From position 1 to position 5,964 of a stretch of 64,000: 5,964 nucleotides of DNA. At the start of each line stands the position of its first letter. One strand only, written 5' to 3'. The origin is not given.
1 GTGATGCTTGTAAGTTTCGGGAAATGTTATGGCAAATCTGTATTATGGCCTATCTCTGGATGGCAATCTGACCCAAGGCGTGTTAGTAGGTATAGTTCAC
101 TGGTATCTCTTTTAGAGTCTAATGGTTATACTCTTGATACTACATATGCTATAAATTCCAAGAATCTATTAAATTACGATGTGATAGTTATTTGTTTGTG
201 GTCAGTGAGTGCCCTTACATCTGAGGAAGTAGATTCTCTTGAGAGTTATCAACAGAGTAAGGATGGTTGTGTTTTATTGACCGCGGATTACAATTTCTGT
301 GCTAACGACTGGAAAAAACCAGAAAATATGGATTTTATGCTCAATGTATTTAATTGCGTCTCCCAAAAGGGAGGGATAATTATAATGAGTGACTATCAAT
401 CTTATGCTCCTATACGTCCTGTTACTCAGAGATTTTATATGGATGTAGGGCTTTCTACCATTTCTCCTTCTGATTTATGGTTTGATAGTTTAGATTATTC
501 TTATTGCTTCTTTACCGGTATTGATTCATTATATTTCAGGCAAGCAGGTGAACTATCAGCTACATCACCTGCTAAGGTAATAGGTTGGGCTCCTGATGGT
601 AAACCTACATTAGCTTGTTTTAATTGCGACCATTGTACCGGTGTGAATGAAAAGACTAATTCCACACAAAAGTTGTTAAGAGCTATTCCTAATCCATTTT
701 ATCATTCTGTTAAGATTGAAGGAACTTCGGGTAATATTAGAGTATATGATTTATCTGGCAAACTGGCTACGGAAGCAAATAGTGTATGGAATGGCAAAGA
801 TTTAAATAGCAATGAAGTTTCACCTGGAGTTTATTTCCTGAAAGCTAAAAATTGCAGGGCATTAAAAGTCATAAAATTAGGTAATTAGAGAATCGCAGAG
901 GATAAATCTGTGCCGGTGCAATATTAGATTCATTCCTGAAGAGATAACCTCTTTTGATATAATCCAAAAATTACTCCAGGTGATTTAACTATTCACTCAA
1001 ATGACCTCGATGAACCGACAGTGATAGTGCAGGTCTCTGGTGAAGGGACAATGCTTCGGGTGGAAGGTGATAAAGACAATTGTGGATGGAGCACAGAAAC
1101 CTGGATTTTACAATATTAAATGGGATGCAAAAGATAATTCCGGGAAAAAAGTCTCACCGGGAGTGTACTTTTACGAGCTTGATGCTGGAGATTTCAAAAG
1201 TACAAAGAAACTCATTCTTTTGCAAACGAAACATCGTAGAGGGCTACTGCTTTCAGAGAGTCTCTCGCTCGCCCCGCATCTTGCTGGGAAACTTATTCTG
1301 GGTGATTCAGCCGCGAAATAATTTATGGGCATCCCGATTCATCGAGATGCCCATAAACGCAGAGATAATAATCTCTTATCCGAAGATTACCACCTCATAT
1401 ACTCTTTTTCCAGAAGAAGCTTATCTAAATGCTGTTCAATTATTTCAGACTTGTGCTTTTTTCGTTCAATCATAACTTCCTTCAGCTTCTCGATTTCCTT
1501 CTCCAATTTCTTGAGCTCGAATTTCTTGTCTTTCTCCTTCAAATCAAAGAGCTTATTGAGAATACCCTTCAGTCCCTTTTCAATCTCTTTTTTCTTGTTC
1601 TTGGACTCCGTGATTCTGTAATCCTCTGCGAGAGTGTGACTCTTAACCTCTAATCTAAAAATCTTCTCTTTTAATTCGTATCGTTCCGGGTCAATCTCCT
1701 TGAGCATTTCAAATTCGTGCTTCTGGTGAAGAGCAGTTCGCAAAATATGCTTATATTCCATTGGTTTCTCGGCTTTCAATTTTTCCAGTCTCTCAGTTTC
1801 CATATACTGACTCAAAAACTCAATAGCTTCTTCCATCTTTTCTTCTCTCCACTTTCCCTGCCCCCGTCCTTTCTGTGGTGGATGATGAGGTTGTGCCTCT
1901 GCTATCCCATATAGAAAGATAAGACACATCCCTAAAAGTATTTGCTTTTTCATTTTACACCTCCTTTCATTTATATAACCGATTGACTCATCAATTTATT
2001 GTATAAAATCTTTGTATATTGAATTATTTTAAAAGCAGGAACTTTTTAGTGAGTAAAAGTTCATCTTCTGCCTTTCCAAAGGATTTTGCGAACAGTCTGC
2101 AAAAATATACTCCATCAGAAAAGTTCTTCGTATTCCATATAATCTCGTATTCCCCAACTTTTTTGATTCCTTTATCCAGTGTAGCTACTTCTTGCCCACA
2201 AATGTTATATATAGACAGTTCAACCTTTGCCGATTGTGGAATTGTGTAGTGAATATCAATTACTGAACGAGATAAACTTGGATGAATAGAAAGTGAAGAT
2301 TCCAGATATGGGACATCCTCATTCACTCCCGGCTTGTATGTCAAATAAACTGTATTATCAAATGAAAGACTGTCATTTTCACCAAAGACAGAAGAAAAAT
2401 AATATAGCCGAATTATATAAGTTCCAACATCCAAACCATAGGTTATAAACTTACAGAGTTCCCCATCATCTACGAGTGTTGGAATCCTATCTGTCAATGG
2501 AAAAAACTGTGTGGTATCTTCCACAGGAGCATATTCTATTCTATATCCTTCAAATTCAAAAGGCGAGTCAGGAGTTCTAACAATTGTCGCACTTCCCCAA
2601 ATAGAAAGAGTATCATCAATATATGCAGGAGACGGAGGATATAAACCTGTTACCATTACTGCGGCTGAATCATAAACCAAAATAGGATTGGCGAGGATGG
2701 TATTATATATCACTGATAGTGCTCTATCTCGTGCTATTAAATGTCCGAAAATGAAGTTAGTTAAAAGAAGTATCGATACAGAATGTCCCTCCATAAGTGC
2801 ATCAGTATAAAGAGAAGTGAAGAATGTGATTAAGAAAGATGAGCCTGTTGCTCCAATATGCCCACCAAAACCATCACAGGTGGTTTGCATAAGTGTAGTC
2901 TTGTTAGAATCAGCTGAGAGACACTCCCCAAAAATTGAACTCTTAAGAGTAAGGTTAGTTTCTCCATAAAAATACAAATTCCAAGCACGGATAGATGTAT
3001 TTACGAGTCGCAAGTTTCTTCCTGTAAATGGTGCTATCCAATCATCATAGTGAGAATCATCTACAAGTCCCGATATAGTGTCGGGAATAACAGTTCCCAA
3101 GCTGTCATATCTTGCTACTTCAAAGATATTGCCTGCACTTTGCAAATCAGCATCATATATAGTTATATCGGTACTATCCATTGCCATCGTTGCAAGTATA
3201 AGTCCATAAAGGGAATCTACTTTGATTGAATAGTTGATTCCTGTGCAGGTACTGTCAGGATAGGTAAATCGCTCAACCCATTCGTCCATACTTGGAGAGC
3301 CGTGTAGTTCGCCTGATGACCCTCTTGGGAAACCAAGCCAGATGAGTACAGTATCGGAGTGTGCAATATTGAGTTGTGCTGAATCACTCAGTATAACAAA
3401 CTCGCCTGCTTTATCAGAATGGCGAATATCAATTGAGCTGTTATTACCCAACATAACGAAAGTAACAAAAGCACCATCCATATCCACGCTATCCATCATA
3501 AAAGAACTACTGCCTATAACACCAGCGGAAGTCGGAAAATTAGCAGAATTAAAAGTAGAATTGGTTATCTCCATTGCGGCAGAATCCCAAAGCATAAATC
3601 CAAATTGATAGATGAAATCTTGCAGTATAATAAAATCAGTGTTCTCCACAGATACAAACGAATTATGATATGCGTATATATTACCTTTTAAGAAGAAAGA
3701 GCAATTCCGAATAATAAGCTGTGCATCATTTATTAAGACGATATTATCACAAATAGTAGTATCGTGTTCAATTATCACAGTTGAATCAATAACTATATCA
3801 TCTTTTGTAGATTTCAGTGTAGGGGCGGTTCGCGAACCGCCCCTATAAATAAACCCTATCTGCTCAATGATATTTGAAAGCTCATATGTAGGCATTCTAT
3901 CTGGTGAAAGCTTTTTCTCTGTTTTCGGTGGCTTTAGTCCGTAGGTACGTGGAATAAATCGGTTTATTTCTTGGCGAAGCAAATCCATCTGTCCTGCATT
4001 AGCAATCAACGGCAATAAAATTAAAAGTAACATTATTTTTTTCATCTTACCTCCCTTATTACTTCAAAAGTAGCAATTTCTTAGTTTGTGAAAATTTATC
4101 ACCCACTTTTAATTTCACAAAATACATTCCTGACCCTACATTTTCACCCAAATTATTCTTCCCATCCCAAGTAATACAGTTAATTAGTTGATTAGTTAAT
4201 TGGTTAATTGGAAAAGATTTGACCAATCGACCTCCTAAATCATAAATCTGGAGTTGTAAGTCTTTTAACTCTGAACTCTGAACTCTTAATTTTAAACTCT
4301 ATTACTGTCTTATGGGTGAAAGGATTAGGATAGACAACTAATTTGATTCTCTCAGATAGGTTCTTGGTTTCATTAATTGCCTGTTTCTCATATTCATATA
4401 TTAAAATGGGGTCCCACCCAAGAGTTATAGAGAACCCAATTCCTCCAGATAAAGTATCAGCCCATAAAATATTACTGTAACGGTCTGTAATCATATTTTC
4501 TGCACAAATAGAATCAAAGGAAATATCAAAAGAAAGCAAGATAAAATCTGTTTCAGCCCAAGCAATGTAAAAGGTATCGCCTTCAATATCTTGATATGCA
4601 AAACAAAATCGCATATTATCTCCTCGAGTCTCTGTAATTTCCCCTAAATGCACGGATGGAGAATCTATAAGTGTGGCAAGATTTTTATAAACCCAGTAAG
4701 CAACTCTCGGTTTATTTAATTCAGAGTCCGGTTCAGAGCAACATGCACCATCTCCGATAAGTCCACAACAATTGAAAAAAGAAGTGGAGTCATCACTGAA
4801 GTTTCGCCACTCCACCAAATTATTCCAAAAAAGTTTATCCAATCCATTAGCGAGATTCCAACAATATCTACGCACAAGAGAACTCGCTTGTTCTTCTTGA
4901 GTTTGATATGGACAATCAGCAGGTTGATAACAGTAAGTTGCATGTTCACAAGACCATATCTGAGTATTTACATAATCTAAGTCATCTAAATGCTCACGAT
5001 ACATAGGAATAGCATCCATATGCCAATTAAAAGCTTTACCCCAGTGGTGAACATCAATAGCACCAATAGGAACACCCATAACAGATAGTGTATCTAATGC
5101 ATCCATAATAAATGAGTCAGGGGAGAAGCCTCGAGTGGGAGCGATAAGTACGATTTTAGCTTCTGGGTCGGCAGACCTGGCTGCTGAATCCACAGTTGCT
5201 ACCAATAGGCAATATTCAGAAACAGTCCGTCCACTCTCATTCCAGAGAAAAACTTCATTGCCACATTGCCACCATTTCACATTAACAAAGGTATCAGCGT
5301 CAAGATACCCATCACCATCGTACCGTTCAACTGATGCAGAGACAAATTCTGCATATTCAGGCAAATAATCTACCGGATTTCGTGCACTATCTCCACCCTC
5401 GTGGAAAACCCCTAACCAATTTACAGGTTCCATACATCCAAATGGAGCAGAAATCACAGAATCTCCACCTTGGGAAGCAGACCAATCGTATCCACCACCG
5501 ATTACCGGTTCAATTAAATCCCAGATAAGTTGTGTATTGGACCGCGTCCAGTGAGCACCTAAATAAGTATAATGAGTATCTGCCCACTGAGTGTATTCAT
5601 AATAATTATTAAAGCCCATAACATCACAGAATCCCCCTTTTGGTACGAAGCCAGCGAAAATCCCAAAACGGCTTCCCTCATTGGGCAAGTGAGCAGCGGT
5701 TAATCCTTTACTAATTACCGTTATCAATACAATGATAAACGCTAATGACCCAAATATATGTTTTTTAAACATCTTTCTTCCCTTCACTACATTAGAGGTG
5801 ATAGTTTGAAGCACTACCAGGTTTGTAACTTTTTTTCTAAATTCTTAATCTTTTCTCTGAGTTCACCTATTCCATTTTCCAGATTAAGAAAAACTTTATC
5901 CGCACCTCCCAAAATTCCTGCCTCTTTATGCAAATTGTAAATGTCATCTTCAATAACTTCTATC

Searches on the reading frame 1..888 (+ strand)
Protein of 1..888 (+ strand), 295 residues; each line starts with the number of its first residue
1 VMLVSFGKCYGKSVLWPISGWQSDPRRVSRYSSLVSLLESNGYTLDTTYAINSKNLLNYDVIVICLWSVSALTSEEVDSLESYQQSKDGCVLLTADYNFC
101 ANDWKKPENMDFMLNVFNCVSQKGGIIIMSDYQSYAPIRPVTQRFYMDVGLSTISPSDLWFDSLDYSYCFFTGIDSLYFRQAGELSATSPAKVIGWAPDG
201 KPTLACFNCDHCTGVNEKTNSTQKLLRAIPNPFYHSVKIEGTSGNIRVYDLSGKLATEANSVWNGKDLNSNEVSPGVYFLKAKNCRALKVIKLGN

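Call 79: search_protein_families(library=ncbifam, proteins=[window:1-888:+], max_evalue=0.001)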
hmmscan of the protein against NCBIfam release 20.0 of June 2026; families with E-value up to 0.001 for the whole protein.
window:1-888:+ (295 aa): 2 families
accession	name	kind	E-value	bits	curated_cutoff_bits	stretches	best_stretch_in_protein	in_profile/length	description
TIGR04183.1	Por_Secre_tail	domain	2.8e-07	30.4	23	1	230-284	3-60/72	T9SS type A sorting domain-containing protein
NF052228.1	T9SS_PorZ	equivalog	0.00054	18.5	260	1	219-281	666-739/757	type IX secretion system anionic LPS delivery protein PorZ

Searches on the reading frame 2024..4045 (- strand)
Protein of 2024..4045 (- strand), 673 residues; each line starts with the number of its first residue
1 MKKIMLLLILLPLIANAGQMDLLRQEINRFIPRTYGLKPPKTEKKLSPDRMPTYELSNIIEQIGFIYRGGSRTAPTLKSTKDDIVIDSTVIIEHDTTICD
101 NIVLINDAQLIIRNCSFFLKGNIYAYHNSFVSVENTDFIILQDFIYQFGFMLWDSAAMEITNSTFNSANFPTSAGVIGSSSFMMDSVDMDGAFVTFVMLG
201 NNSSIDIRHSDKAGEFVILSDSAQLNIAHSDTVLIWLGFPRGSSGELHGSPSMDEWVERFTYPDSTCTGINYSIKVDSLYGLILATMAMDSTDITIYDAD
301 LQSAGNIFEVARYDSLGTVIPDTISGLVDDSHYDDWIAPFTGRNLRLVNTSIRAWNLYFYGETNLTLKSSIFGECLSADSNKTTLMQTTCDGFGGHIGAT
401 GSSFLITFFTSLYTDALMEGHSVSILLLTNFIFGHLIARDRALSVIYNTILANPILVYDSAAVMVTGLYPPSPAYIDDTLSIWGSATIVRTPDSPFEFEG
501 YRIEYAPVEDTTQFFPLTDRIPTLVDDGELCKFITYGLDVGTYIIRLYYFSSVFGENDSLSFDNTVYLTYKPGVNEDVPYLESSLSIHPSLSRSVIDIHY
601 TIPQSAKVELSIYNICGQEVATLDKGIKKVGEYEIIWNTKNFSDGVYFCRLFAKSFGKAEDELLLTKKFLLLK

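Call 29: search_protein_families(library=pfam, proteins=[window:2024-4045:-], max_evalue=0.01)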
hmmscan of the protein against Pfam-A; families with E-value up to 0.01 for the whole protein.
window:2024-4045:- (673 aa): 2 families
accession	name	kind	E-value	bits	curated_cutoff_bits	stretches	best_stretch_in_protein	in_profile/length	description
PF18962.6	Por_Secre_tail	-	0.0001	23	27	1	594-652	8-63/75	Secretion system C-terminal sorting domain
PF13860.13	FlgD_ig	-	0.00061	20.2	27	1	597-641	13-58/79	FlgD Ig-like domain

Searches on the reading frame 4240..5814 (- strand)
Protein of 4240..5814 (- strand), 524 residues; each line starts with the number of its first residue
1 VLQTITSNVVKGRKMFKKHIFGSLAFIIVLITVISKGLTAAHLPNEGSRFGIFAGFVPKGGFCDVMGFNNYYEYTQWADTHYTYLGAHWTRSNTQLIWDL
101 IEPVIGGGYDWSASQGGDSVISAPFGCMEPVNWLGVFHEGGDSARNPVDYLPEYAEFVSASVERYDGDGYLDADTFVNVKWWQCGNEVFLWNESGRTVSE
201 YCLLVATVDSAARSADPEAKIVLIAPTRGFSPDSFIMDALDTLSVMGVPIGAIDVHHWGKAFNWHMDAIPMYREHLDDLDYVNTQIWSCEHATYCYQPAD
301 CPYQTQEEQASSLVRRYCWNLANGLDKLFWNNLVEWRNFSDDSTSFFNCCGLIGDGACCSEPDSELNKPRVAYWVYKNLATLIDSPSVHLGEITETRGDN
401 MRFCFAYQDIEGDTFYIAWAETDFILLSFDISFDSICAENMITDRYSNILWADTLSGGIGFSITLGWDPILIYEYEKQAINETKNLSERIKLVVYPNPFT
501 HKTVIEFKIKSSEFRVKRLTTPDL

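Call 7: search_protein_families(library=pfam, proteins=[window:4240-5814:-], max_evalue=0.01)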
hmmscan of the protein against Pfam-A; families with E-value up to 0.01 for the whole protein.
window:4240-5814:- (524 aa): 0 families

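Call 8: search_protein_families(library=ncbifam, proteins=[window:4240-5814:-], max_evalue=0.01)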
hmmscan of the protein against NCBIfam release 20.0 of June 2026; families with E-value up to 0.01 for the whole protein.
window:4240-5814:- (524 aa): 0 families

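Call 35: find_homologous_proteins(query=window:4240-5814:-, max_evalue=1e-10)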
Query window:4240-5814:- (524 aa): 88 proteins with E <= 1e-10 among 7387 candidates.
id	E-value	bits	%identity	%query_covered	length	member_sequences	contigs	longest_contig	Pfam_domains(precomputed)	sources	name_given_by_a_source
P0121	0.0e+0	1223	100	97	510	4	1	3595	-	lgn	-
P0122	5.7e-116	407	42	89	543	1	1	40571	PF18962.8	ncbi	-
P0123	1.1e-115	406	42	89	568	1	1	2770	PF13860.13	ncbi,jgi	-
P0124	1.1e-114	403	46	82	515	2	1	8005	-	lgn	-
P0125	1.2e-112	396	43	88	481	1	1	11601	-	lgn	-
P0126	5.2e-112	394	41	94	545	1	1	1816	PF18962.8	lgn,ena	-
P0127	1.6e-111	392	42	92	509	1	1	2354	PF18962.8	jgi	jgi:hypothetical protein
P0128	1.8e-111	392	45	79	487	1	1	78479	-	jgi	jgi:hypothetical protein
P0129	2.0e-111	392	43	89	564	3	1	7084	PF18962.8,PF13860.13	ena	-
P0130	2.4e-111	391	44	90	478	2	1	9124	-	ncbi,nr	ncbi:MAG: hypothetical protein HZA06_02445 [Nitrospirae bacterium]|nr:hypothetical protein [Nitrospi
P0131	1.2e-109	386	40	92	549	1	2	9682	PF18962.8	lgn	-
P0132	5.7e-109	384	42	88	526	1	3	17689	PF18962.8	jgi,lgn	jgi:hypothetical protein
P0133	1.3e-108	382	42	89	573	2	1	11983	PF13860.13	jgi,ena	-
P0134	1.5e-108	382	43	89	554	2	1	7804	PF18962.8,PF13860.13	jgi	jgi:cellobiose-specific phosphotransferase system component IIB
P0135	1.2e-107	379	44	79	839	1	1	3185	-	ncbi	ncbi:MAG: hypothetical protein ABH878_00700, partial [bacterium]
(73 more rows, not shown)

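Call 36: find_encoding_contigs(protein=P0121, flank=5000, max_places=10)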
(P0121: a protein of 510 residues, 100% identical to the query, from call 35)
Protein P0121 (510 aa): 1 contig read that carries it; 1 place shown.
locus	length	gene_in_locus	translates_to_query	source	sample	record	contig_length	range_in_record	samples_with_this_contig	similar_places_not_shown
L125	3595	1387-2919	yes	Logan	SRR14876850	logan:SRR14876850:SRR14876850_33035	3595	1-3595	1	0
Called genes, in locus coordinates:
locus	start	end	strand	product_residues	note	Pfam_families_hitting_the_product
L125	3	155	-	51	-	?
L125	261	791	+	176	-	PF07638:Sigma70_ECF (weak), PF04542:Sigma70_r2, PF08281:Sigma70_r4_2, PF04545:Sigma70_r4 (weak)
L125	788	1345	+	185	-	-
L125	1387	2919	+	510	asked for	-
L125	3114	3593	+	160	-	?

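Call 37: list_cluster_members(proteins=[P0121, P0001])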
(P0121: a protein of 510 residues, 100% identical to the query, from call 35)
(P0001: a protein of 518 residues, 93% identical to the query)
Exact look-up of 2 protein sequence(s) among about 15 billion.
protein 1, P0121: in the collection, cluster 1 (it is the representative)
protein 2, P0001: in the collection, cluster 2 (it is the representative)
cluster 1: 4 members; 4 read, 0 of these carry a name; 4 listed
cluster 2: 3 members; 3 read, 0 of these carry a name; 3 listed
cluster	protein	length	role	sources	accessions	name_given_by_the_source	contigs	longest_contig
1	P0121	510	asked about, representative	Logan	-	-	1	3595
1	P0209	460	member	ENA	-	-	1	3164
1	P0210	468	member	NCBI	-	-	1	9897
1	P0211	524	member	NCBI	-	-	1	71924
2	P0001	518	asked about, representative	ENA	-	-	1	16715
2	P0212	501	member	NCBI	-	-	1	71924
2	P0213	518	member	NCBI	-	-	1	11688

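Call 40: find_encoding_contigs(protein=P0210, flank=10000, max_places=5)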
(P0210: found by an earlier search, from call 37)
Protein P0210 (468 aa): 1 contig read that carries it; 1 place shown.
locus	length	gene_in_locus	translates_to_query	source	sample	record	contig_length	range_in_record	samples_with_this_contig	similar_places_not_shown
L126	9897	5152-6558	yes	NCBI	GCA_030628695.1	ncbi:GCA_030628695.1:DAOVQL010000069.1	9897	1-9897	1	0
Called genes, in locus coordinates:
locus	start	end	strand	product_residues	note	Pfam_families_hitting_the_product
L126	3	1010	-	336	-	?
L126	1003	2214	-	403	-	PF05157:MshEN, PF00308:Bac_DnaA, PF01695:IstB_IS21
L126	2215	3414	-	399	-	PF00515:TPR_1 (faint), PF00637:Clathrin (faint), PF07719:TPR_2 (faint), PF13174:TPR_6 (faint), PF13176:TPR_7 (faint), PF13181:TPR_8 (faint), PF13414:TPR_11, PF13432:TPR_16 (weak), +5 more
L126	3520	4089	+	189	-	PF04542:Sigma70_r2, PF08281:Sigma70_r4_2 (weak), PF04545:Sigma70_r4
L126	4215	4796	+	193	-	-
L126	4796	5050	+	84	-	-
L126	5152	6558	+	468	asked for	PF18962:Por_Secre_tail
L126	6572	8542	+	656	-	PF18962:Por_Secre_tail (weak)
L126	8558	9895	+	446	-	?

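Call 41: find_encoding_contigs(protein=P0209, flank=10000, max_places=5)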
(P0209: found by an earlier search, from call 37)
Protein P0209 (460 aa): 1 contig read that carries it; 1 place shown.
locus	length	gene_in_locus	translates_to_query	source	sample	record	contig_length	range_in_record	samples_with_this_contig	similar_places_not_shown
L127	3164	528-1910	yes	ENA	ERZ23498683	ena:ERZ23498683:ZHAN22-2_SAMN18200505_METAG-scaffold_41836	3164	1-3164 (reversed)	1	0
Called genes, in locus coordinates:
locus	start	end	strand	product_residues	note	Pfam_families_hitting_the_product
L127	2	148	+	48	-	?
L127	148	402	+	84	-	-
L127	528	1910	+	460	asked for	PF18962:Por_Secre_tail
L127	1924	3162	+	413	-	?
